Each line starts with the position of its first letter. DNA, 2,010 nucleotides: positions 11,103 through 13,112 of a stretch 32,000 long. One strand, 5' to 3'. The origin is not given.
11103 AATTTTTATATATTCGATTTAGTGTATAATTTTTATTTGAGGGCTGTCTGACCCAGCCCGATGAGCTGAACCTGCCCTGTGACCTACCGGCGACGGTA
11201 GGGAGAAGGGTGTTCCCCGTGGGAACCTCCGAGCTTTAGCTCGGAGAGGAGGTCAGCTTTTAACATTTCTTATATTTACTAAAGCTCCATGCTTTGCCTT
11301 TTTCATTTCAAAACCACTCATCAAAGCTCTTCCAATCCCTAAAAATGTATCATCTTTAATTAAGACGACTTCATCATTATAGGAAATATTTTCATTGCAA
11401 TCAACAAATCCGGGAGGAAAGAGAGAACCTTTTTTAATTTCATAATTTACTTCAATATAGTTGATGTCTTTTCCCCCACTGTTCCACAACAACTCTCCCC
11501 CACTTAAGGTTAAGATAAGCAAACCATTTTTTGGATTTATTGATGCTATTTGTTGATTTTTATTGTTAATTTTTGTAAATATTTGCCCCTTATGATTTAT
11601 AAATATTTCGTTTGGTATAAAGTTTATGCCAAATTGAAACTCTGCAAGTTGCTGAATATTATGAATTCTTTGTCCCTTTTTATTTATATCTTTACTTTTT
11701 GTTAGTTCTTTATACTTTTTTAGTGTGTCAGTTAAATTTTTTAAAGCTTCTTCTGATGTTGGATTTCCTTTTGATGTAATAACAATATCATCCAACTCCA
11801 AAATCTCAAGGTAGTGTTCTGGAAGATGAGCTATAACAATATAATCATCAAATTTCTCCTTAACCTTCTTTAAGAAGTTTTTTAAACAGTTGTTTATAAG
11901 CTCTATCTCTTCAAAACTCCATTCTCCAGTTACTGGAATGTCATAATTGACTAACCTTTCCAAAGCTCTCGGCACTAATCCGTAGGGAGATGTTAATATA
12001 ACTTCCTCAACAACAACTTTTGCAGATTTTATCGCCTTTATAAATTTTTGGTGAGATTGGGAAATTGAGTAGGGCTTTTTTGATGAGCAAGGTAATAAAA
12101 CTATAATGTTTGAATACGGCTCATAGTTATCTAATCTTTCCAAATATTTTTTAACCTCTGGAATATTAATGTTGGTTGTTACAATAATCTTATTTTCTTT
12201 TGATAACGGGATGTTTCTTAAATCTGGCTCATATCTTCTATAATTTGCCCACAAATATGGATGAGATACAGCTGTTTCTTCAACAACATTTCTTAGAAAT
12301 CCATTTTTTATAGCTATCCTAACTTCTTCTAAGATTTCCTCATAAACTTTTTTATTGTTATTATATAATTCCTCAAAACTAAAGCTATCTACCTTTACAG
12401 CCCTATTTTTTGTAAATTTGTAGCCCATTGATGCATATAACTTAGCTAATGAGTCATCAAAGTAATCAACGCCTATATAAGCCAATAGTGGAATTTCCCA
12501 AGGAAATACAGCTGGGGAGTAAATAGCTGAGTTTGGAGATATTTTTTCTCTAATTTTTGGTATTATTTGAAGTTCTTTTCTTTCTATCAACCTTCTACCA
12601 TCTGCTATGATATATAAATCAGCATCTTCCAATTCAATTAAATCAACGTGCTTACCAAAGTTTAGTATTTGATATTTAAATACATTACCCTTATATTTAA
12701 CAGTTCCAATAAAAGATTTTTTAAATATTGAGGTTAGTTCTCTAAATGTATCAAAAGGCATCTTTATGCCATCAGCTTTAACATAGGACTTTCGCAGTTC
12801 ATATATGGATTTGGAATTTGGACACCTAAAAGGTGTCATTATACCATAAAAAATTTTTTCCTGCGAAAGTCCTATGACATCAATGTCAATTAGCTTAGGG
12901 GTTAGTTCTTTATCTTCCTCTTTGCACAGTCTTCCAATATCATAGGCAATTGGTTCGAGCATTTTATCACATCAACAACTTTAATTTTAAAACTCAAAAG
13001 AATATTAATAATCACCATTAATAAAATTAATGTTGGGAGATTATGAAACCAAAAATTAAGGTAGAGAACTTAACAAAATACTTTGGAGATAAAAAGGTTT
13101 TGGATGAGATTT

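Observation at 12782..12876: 95-bp palindromic element embedded in-frame in the arcS coding sequence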

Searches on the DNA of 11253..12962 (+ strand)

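Call 25: search_dna_similar(query=window:12775-12885:+, collection=plasmids, mode=distant, max_evalue=10, max_rows=20)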
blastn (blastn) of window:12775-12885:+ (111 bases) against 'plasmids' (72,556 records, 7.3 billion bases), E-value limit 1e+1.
Records with a match: 3; places in all: 3; records where one place covers at least 80% of the query: 0.
Best place of each record, by identity: 80-90% 3.
By first word of the organism name: Staphylococcus 3.
By predicted mobility (MOB-suite, as given by PLSDB): mobilizable 3.
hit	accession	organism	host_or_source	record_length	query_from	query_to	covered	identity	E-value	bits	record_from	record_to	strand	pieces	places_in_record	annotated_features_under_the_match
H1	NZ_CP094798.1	Staphylococcus aureus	Camel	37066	48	82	32%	85.7%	3e+0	38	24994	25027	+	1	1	none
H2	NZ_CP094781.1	Staphylococcus aureus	Camel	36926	48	82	32%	85.7%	3e+0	38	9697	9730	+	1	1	none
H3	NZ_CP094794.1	Staphylococcus aureus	Camel,milk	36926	48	82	32%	85.7%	3e+0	38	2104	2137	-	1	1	none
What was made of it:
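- Tried and rejected: Plasmid search. blastn of the element against 72,556 plasmids gave only chance hits in Staphylococcus (call 25).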

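Call 29: search_rna_families(sources=[L008, L009, L010, L011, L012, L003], threshold=gathering)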
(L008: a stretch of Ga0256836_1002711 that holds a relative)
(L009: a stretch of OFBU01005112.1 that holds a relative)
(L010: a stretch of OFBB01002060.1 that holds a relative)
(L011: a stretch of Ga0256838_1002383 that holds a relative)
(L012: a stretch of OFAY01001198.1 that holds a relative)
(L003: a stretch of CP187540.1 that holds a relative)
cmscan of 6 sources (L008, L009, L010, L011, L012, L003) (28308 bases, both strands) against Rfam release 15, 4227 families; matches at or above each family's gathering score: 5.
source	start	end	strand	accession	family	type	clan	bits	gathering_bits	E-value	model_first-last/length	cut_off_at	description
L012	291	1769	+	RF01959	SSU_rRNA_archaea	Gene; rRNA;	CL00111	1556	50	0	1-1478/1478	no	Archaeal small subunit ribosomal RNA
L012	2103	3015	+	RF02540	LSU_rRNA_archaea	Gene; rRNA;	CL00112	836.7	50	8.6e-263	1-914/2987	3'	Archaeal large subunit ribosomal RNA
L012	1835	1907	+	RF00005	tRNA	Gene; tRNA;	CL00001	75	29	6e-15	1-71/71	no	tRNA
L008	5433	5496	-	RF01122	sR39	Gene; snRNA; snoRNA; CD-box;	-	63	50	2.5e-13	1-56/56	no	Small nucleolar RNA sR39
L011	3902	3958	+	RF01152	sR1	Gene; snRNA; snoRNA; CD-box;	-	47.9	45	2.9e-09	1-57/57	no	Small nucleolar RNA sR1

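Call 36: build_rna_model(alignment_id=A4, structure=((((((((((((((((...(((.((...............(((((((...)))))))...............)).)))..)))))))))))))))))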
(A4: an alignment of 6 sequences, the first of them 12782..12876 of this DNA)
Model R1 built from alignment A4 (6 sequences, 96 columns); structure: as given.
model positions 96; base pairs 28; branch points 0; effective number of sequences 1.49; information 0.596 bits per position. Calibrated on 0.2 Mb of random sequence (short: E-values are rough).
structure used (alignment columns):
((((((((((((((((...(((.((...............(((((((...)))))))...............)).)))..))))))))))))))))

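Call 37: search_with_rna_model(model_id=R1, sources=[window, L001, L002, L003, L004, L005, L006, L007, L008, L009, L010, L011, L012], max_evalue=10, filters=off)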
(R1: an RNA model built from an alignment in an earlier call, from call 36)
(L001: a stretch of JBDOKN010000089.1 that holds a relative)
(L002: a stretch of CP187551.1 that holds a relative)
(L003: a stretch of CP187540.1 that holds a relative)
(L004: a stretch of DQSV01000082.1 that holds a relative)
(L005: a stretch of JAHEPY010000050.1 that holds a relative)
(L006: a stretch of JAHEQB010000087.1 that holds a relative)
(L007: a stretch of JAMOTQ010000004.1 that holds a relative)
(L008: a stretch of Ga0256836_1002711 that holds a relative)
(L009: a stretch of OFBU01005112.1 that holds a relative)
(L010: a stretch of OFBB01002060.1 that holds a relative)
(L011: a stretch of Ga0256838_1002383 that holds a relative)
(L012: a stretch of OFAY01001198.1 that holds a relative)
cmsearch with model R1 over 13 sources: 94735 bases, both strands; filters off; matches with E-value up to 10: 43.
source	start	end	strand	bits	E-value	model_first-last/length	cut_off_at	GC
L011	2131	2226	-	106.3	1.1e-24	1-96/96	no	0.35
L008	1401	1495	+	105.7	1.5e-24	1-96/96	no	0.35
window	12782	12876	+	102.7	8.9e-24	1-96/96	no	0.35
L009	396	490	-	96.8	3e-22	1-96/96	no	0.34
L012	1956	2050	-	88.3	4.6e-20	1-96/96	no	0.37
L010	22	112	+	76.2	6.2e-17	1-96/96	no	0.31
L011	2131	2226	+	63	1.7e-13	1-96/96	no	0.35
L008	1401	1495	-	61.4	4.2e-13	1-96/96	no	0.35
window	12782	12876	-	60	9.7e-13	1-96/96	no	0.35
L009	396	490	+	57.2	5.1e-12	1-96/96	no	0.34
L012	1956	2050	+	55.4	1.5e-11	1-96/96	no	0.37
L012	80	167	-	50.1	3.5e-10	1-96/96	no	0.39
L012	80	167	+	35.1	2.6e-06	1-96/96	no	0.39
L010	22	112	-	29.8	6.1e-05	1-96/96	no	0.31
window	518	625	+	28.5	0.00014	1-96/96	no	0.26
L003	7021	7132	-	27.3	0.00028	1-96/96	no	0.26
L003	7022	7131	+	17.2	0.11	1-96/96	no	0.26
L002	2867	2952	-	13.8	0.84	1-96/96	no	0.16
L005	1218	1284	-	12.6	1.8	1-96/96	no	0.24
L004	3806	3865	-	12.4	2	20-79/96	no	0.23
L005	2744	2803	-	12.4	2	20-79/96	no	0.23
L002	3557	3615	-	12.1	2.3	1-96/96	no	0.24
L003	3557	3615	-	12.1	2.3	1-96/96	no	0.25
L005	1657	1715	+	12.1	2.4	12-85/96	no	0.24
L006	1671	1730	-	12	2.5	20-79/96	no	0.25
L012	414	450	-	11.1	4.3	1-96/96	no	0.57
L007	1827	1906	-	11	4.6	1-96/96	no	0.24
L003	2859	2942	-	10.9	4.7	1-96/96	no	0.21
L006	2177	2237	+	10.3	6.8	20-80/96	no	0.21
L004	2726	2784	+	10.3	6.8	12-85/96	no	0.25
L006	31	105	+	10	8.3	1-96/96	no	0.28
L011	3748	3777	-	9.8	9.1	1-96/96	no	0.33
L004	3668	3750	-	9.7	9.9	1-96/96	no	0.33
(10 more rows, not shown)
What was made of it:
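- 12782..12876 (.): 95-nt palindromic repeat element. The inserted DNA is 96 nt. Its register is ambiguous by 4 nt because ACAT occurs at both 12781-12784 and 12877-12880. The element scores 102.7 bits against model R1 (call 37).
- Model R1 finds an additional diverged copy, L012:80-167, at 50 bits (call 37).
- Tried and rejected: The marginal covariance-model scores reflect the shared long-hairpin shape (call 37).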

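Call 58: search_with_rna_model(model_id=R1, sources=[L013], max_evalue=1, filters=off)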
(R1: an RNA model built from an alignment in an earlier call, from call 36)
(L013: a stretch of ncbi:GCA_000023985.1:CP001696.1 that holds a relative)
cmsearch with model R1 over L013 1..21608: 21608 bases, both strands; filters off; matches with E-value up to 1: 2.
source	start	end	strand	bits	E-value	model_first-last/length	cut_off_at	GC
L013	8756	8794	-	14.5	0.13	1-96/96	no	0.33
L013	16238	16340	-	11.6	0.72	1-96/96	no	0.33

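Call 87: search_with_rna_model(model_id=R1, sources=[window, L008, L009, L010, L011, L012, L015], max_evalue=1e-9, make_alignment=true)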
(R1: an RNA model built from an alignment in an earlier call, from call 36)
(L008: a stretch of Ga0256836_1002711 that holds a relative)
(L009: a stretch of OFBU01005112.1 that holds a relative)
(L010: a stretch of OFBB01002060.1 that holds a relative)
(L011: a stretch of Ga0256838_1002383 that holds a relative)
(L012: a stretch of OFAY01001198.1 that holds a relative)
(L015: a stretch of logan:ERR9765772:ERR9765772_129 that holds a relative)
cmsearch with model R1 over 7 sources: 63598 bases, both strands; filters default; matches with E-value up to 1e-9: 14.
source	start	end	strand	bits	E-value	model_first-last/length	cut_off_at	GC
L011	2131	2226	-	106.3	7.2e-25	1-96/96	no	0.35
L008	1401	1495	+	105.7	9.9e-25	1-96/96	no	0.35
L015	8620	8714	-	105.7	9.9e-25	1-96/96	no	0.35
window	12782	12876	+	102.7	6e-24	1-96/96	no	0.35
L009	396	490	-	96.8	2e-22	1-96/96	no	0.34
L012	1956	2050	-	88.3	3.1e-20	1-96/96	no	0.37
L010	22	112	+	76.2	4.2e-17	1-96/96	no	0.31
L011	2131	2226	+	63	1.1e-13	1-96/96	no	0.35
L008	1401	1495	-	61.4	2.8e-13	1-96/96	no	0.35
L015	8620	8714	+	61.4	2.8e-13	1-96/96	no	0.35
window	12782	12876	-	60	6.5e-13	1-96/96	no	0.35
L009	396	490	+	57.2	3.4e-12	1-96/96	no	0.34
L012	1956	2050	+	55.4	1e-11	1-96/96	no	0.37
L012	80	167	-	50.1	2.3e-10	1-96/96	no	0.39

Alignment A7: 14 matches aligned to the model, 100 columns, each read 5' to 3' on its own strand. Consensus structure (alignment columns), stored with it:
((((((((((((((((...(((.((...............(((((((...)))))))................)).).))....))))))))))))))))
